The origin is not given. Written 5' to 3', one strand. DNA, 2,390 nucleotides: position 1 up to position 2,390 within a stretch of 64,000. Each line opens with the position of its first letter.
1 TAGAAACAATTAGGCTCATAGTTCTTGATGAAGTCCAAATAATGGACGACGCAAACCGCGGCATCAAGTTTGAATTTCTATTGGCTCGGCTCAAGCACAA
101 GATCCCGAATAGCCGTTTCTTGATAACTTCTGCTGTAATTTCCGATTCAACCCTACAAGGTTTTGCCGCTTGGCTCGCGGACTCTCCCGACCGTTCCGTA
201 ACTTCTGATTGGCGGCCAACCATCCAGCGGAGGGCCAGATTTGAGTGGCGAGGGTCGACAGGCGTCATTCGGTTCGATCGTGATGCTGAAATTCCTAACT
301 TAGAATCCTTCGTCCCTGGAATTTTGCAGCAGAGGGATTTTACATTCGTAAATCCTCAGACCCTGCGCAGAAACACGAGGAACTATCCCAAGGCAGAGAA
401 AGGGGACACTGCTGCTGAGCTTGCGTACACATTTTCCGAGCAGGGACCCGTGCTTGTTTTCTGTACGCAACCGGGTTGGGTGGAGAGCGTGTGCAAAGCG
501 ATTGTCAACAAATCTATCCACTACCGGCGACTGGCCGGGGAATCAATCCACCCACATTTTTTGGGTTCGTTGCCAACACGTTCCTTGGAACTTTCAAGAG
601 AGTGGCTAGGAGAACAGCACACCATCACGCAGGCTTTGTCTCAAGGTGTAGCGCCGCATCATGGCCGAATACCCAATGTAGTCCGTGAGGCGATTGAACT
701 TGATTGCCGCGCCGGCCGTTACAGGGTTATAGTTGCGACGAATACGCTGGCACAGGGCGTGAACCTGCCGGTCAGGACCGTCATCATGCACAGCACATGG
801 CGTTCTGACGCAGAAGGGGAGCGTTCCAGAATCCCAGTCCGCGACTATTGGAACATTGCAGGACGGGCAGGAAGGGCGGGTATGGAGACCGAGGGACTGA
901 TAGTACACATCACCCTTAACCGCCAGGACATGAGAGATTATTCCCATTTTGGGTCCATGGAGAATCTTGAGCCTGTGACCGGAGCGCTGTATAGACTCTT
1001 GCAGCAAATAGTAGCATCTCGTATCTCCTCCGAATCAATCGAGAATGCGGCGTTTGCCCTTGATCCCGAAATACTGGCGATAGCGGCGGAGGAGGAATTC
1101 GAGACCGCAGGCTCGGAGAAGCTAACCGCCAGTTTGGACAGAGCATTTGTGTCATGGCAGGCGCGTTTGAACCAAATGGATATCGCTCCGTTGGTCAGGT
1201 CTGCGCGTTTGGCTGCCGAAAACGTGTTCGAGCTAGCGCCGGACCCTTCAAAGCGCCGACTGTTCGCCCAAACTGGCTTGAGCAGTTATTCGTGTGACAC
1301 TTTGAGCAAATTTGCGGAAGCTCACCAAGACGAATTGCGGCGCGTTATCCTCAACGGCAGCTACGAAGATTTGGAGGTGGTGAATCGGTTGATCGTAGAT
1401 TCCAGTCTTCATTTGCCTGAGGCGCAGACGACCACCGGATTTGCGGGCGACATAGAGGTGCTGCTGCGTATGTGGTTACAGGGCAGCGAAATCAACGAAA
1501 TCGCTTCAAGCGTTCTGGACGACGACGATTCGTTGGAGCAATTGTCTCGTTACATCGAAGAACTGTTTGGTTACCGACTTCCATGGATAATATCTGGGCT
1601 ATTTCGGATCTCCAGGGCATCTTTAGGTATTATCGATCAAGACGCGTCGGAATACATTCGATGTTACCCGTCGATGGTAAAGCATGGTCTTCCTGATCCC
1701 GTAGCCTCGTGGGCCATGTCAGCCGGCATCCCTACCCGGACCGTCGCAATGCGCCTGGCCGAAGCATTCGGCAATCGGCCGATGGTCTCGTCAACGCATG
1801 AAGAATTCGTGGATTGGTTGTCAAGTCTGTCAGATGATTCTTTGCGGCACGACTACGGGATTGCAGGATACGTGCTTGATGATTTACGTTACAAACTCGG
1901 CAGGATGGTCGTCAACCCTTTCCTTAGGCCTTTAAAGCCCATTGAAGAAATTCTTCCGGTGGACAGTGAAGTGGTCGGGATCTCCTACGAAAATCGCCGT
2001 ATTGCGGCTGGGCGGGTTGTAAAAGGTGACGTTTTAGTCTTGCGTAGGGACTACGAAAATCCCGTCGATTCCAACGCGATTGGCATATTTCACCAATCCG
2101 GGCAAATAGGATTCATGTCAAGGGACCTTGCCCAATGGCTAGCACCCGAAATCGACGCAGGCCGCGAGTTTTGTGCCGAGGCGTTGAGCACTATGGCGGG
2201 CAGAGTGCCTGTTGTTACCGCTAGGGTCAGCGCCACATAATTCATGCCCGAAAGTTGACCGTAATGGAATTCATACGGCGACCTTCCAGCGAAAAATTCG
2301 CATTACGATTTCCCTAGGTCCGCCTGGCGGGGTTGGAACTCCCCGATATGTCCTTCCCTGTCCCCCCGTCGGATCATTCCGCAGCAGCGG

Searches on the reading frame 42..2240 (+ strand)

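Call 55: search_protein_families(library=pfam, proteins=[window:42-2240:+], max_evalue=0.00001)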
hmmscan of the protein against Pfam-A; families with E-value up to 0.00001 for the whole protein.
window:42-2240:+ (732 aa): 2 families
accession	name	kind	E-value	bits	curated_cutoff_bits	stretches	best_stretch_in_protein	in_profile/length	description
PF00271.37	Helicase_C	-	1.6e-11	44.8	23.5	1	200-280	39-110/110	Helicase conserved C-terminal domain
PF08797.16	HIRAN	-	1e-09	38.5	24.7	1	641-707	5-69/96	HIRAN domain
